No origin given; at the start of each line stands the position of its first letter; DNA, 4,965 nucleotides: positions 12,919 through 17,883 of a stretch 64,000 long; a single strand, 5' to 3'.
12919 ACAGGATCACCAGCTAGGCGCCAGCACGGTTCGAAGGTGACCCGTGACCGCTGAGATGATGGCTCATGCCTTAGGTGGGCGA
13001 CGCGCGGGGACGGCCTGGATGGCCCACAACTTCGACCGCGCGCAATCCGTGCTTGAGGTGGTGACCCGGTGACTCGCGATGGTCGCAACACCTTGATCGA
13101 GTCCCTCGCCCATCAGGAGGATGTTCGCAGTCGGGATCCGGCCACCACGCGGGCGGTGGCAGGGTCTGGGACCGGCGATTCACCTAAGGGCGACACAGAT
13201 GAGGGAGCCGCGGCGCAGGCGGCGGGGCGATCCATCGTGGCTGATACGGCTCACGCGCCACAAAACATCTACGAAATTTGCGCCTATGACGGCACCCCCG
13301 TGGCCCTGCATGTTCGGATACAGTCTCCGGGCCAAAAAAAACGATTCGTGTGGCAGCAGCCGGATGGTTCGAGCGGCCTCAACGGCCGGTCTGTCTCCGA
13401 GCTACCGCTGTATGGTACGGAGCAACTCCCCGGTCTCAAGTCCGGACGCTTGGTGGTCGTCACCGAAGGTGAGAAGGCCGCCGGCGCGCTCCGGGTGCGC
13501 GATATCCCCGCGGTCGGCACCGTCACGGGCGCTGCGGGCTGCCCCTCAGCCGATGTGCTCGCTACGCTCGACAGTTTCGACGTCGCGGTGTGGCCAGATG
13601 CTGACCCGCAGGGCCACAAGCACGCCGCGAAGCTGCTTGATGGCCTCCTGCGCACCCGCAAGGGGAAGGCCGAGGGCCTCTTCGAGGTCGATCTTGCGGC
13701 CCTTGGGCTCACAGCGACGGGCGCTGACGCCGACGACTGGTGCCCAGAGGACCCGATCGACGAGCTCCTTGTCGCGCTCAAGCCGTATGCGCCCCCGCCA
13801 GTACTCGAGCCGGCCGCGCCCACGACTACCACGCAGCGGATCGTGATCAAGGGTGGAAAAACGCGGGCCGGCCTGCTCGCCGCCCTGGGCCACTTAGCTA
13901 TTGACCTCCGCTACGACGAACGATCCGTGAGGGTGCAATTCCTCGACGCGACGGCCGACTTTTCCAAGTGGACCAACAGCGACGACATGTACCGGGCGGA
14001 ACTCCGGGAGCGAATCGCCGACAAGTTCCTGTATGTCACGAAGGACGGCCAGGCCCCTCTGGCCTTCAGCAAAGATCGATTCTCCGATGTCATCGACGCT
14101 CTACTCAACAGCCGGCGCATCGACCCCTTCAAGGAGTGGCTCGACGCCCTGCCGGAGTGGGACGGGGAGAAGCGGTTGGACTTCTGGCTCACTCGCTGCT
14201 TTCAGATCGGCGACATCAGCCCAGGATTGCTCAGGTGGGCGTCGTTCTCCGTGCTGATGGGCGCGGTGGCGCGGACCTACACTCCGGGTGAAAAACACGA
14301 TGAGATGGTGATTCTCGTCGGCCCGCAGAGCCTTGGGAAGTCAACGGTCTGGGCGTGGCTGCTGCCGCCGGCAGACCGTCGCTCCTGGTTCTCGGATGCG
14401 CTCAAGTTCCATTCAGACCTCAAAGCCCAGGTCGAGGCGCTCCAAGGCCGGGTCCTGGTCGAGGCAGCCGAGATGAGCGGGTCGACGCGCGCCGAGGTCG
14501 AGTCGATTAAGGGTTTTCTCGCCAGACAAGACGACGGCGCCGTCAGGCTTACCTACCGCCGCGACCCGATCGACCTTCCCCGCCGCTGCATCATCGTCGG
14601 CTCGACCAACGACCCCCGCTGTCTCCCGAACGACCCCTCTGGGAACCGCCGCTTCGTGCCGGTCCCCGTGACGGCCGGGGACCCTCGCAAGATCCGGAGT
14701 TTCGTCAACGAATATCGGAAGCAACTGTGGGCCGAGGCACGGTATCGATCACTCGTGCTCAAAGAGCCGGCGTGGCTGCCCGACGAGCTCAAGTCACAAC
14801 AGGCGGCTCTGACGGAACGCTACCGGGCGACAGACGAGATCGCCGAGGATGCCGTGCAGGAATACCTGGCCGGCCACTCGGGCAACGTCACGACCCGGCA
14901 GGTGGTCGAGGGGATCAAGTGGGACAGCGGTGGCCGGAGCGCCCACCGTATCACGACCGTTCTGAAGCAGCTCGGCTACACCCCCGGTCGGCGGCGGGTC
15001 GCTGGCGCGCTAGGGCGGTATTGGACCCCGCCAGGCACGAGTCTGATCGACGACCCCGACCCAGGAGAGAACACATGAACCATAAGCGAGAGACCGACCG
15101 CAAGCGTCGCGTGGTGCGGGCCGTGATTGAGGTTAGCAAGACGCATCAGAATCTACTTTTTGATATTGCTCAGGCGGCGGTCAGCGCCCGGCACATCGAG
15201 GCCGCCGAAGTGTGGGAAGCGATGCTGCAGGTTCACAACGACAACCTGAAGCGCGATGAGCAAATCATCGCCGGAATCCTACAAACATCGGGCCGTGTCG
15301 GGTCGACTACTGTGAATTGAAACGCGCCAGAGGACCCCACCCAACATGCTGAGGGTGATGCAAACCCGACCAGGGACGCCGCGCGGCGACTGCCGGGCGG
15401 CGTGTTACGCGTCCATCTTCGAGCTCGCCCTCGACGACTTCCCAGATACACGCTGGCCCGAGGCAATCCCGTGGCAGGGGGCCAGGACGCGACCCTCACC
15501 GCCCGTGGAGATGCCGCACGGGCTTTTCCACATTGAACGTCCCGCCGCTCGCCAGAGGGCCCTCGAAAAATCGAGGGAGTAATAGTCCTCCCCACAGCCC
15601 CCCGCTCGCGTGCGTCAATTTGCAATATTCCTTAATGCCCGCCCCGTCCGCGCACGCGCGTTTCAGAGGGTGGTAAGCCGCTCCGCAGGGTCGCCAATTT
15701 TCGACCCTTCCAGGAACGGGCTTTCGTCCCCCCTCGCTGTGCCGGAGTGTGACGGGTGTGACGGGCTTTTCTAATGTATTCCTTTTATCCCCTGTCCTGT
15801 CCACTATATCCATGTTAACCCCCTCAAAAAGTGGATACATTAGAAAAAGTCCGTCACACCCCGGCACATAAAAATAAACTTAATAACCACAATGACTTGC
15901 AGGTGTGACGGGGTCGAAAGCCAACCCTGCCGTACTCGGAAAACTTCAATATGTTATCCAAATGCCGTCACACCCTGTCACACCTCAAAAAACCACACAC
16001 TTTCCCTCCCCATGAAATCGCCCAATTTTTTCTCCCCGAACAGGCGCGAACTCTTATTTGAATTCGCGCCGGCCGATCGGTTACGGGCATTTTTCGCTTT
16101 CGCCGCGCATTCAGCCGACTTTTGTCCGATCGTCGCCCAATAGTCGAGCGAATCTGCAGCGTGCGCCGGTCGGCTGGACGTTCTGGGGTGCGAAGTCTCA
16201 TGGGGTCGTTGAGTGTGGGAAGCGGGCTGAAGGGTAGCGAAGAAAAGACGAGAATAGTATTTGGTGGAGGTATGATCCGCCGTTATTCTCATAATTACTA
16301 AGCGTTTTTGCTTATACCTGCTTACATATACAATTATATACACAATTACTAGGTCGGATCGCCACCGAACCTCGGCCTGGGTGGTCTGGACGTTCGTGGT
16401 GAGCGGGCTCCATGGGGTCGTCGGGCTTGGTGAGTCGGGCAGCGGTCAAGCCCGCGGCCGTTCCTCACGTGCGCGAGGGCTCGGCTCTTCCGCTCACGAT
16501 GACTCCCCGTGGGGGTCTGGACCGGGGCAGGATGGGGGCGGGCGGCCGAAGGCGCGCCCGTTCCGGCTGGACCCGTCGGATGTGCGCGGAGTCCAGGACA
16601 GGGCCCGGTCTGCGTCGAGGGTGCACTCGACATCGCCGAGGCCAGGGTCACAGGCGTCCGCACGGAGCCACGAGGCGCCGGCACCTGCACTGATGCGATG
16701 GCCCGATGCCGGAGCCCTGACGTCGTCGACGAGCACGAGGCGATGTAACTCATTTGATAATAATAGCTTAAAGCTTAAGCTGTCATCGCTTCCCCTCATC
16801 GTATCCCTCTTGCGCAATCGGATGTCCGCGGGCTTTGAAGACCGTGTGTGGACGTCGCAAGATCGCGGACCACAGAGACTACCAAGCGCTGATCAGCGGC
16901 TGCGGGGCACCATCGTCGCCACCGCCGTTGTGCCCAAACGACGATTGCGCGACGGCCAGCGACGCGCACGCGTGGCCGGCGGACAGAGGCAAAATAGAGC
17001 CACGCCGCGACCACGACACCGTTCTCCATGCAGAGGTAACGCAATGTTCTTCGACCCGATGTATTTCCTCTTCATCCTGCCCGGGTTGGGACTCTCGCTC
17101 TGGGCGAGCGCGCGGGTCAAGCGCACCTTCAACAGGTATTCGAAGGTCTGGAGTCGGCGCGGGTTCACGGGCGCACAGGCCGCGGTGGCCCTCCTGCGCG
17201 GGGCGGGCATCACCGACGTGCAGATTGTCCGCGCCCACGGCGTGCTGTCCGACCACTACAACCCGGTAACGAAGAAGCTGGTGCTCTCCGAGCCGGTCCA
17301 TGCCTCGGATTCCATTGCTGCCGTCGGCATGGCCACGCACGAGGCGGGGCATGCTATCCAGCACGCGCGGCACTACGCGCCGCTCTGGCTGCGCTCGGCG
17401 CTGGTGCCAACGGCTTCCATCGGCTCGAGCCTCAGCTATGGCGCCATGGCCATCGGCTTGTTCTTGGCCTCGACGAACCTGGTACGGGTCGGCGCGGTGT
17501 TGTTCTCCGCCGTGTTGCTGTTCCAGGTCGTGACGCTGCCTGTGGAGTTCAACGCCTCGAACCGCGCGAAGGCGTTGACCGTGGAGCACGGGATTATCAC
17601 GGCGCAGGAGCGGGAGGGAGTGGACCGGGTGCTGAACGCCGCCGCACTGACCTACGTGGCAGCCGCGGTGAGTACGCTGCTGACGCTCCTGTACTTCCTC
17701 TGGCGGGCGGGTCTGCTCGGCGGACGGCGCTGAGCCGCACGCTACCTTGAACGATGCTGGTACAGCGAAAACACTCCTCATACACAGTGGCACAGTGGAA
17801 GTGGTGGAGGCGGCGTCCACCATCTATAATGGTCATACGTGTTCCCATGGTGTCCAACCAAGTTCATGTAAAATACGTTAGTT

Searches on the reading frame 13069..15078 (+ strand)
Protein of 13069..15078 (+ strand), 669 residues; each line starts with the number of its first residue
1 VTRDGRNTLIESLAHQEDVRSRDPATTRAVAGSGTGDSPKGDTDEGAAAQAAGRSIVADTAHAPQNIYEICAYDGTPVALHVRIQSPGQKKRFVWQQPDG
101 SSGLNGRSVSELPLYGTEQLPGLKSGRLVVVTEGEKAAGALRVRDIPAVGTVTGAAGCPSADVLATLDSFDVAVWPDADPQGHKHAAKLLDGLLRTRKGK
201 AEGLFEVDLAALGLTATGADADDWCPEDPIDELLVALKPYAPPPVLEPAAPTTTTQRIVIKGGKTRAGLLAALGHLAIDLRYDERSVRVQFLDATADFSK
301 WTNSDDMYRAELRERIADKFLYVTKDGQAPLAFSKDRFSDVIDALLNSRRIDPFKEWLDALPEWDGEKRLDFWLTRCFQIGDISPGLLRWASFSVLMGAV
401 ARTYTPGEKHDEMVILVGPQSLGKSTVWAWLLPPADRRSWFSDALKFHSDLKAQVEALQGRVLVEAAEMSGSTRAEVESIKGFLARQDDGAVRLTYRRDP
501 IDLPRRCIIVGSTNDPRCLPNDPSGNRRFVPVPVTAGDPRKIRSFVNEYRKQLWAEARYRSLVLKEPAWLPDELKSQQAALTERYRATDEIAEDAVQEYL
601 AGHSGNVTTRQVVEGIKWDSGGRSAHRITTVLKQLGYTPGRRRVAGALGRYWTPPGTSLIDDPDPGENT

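Call 75: search_protein_families(library=pfam, proteins=[window:13069-15078:+], max_evalue=0.00001)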
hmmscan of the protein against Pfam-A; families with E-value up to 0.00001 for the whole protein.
window:13069-15078:+ (669 aa): 1 family
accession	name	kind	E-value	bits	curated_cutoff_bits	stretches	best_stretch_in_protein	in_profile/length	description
PF05272.17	VapE-like_dom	-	1.4e-48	165.7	25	1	359-585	2-215/217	Virulence-associated protein E-like domain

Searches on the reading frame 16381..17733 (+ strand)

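Call 75: search_protein_families(library=pfam, proteins=[window:16381-17733:+], max_evalue=0.00001)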
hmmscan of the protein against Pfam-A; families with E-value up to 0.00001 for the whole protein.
window:16381-17733:+ (450 aa): 1 family
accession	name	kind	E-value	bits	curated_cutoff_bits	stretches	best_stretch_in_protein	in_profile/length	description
PF04298.18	Zn_peptidase_2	-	9.9e-78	261.1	27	1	228-441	1-215/218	Putative neutral zinc metallopeptidase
